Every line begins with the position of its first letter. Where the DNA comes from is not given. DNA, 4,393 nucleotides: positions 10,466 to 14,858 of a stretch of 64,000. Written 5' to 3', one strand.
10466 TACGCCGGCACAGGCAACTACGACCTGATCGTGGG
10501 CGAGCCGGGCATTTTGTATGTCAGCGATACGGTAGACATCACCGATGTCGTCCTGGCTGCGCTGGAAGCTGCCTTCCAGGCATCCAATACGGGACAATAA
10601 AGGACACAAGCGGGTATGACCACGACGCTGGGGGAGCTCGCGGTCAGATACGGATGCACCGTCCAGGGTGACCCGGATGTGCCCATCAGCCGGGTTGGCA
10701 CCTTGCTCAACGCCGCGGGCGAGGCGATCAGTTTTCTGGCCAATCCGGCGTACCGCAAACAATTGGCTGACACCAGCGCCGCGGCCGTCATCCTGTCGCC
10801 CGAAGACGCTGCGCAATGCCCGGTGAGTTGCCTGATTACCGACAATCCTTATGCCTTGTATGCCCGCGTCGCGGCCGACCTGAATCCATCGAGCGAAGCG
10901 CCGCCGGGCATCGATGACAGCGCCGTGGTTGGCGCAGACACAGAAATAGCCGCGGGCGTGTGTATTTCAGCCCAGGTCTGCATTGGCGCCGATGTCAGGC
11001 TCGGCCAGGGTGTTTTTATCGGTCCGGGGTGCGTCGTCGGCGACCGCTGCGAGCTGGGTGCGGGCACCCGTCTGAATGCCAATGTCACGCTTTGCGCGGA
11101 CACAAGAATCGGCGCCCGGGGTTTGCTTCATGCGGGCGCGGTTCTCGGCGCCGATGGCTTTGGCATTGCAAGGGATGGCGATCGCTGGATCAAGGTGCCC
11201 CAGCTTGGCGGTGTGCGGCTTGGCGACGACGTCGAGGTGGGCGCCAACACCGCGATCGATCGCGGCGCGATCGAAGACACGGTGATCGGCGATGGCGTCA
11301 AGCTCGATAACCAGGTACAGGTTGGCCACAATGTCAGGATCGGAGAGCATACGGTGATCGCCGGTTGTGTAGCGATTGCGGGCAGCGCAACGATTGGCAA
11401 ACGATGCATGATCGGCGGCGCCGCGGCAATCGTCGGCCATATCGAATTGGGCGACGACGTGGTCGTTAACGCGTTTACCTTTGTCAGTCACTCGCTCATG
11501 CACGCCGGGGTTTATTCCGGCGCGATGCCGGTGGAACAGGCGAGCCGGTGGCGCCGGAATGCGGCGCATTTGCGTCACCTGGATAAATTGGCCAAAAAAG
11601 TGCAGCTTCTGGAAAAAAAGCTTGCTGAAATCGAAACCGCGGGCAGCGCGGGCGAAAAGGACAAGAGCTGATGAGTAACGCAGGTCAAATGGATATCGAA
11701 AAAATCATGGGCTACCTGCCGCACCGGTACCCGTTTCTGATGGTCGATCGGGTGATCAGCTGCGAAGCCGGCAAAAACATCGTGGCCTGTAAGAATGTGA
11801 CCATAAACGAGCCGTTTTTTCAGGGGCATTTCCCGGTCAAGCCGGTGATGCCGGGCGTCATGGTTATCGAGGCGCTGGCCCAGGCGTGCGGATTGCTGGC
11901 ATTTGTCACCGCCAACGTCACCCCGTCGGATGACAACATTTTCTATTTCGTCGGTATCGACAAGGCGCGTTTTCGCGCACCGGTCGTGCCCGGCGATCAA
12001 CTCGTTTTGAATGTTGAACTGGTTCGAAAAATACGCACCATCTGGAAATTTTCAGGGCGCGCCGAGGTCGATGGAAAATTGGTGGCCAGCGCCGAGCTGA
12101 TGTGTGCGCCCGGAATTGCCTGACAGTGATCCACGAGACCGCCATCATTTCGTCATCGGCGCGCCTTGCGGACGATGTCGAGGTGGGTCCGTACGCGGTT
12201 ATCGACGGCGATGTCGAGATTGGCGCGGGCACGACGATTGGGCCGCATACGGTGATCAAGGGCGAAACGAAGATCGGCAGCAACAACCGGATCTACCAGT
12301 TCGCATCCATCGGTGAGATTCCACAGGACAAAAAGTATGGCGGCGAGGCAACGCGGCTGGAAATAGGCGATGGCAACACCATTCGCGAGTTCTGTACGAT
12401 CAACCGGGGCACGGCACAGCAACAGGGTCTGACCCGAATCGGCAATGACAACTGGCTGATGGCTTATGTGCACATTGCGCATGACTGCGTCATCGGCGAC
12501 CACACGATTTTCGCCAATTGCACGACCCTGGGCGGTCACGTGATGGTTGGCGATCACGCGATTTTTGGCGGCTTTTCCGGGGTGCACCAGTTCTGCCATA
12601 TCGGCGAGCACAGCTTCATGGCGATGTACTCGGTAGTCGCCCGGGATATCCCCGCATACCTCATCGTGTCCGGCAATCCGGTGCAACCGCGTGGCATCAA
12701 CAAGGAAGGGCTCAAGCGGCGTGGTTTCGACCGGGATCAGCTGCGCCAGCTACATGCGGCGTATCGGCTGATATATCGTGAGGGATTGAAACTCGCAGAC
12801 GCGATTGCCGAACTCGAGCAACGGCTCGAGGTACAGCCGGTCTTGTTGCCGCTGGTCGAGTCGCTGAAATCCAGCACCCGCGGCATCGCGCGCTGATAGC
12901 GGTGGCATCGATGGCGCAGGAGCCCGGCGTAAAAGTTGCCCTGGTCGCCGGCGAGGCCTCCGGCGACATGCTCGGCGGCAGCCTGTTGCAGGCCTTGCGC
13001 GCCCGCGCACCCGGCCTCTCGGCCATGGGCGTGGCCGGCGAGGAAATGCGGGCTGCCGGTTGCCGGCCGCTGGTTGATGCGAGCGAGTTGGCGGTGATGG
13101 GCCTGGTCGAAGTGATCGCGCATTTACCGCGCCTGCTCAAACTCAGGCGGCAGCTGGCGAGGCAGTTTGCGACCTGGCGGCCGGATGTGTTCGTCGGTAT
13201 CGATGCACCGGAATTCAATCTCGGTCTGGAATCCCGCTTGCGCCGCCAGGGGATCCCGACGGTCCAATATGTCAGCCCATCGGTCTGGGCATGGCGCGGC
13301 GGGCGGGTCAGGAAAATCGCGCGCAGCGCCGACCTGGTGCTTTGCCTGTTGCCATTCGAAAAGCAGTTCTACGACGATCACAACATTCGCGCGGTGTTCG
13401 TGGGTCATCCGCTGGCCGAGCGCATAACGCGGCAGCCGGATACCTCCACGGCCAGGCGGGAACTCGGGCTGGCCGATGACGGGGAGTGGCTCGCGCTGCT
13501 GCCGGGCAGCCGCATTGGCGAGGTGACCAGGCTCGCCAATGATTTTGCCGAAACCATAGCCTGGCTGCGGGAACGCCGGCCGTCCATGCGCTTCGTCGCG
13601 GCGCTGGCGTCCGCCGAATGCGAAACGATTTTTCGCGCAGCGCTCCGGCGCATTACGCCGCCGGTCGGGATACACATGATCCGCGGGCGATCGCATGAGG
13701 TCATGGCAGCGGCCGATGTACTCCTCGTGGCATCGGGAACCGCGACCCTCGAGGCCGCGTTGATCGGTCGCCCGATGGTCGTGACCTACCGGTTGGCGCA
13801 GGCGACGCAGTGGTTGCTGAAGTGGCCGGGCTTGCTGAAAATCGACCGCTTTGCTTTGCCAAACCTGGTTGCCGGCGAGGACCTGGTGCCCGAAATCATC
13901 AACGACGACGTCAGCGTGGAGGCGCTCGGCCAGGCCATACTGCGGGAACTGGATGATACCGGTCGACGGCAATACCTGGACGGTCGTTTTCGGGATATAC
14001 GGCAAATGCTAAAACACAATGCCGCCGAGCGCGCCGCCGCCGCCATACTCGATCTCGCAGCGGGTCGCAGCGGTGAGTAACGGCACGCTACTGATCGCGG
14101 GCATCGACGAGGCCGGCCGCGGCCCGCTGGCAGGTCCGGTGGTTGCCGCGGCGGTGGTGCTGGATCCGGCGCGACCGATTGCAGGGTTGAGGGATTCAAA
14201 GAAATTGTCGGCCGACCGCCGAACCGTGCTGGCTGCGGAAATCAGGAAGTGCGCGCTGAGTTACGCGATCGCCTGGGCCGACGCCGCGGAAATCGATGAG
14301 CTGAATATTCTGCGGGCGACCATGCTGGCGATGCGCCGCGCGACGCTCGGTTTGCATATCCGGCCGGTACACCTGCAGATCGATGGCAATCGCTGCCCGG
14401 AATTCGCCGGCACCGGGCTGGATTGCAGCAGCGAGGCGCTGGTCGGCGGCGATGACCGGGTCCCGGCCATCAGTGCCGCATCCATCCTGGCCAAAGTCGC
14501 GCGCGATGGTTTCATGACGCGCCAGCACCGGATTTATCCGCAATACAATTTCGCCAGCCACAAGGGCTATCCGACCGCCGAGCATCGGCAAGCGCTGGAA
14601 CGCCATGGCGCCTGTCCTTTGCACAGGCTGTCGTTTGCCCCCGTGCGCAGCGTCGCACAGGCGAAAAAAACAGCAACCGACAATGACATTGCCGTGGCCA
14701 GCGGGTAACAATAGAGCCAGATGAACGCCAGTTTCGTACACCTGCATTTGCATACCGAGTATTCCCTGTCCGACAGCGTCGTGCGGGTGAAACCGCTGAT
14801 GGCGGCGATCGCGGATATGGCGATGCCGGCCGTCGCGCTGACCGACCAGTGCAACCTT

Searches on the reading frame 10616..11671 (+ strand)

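Call 62: search_protein_families(library=pfam, max_evalue=0.00001, proteins=[window:10616-11671:+])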
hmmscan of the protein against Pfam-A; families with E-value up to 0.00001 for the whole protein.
window:10616-11671:+ (351 aa): 6 families
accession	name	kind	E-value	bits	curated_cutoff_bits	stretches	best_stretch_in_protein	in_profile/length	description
PF00132.30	Hexapep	-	3.5e-28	96.5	27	2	221-256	1-36/36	Bacterial transferase hexapeptide (six repeats)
PF04613.19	LpxD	-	1.2e-20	73.6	30.8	1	21-86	1-68/70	UDP-3-O-[3-hydroxymyristoyl] glucosamine N-acyltransferase, LpxD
PF25084.1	LbH_EIF2B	-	3.3e-14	53.2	54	1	226-299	8-79/105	EIF2B subunit epsilon LbH domain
PF14602.12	Hexapep_2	-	2.8e-07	30.6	27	0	259-286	3-28/34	Hexapeptide repeat of succinyl-transferase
PF25087.1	GMPPB_C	-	3.4e-07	30.4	39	0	200-290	11-89/110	GMPPB C-terminal domain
PF21711.3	DCTN5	-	8.7e-06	25.9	40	0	237-305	88-158/182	Dynactin subunit 5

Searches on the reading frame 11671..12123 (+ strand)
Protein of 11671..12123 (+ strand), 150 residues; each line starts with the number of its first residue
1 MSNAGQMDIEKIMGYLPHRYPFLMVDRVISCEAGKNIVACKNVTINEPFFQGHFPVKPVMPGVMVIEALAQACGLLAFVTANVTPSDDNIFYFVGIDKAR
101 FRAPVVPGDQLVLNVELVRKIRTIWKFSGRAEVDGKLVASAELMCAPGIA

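Call 62: search_protein_families(library=pfam, max_evalue=0.00001, proteins=[window:11671-12123:+])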
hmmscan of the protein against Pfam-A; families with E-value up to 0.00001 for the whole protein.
window:11671-12123:+ (150 aa): 1 family
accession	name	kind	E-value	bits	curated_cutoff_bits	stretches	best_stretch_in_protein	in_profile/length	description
PF07977.19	FabA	-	1.9e-39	134.9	23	1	16-141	1-137/138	FabA-like domain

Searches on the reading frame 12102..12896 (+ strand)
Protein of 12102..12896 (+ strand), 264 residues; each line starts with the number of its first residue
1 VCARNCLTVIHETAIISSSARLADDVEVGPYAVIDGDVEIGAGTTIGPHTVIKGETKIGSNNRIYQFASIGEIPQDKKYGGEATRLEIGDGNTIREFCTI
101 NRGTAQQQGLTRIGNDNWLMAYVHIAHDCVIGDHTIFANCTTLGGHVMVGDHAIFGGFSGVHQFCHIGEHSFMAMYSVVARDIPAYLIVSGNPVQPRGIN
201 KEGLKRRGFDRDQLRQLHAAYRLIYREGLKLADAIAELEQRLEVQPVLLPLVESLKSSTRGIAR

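Call 62: search_protein_families(library=pfam, max_evalue=0.00001, proteins=[window:12102-12896:+])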
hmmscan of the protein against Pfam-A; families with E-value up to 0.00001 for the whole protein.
window:12102-12896:+ (264 aa): 2 families
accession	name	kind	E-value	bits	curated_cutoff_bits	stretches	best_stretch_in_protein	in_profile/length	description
PF00132.30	Hexapep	-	1.4e-31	107.3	27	2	111-145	2-36/36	Bacterial transferase hexapeptide (six repeats)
PF13720.11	Acetyltransf_11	-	2.6e-25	89.1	24.5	1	182-262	1-81/82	Udp N-acetylglucosamine O-acyltransferase; Domain 2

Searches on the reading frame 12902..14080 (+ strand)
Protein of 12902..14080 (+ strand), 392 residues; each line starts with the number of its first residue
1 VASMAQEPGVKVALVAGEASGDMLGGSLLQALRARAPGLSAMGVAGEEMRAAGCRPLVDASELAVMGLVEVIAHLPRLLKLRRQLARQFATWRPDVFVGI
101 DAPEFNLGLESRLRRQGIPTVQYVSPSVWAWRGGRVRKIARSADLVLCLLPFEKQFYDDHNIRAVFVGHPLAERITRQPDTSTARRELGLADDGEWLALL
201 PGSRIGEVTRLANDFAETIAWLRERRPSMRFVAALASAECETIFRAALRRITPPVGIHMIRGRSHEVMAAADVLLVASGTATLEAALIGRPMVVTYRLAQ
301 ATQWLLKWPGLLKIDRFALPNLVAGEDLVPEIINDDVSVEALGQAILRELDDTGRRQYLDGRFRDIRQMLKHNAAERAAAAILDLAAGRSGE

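Call 62: search_protein_families(library=pfam, max_evalue=0.00001, proteins=[window:12902-14080:+])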
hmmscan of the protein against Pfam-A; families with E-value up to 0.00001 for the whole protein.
window:12902-14080:+ (392 aa): 1 family
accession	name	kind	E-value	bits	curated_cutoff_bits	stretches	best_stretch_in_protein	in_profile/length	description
PF02684.21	LpxB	-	1.5e-102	343.7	22.6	1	12-380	1-369/374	Lipid-A-disaccharide synthetase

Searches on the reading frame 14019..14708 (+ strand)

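Call 62: search_protein_families(library=pfam, max_evalue=0.00001, proteins=[window:14019-14708:+])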
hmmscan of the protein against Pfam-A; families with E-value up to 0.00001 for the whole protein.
window:14019-14708:+ (229 aa): 1 family
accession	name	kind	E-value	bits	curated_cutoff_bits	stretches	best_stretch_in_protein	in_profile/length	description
PF01351.25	RNase_HII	-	5e-41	141.2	25.8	1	27-208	1-198/199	Ribonuclease HII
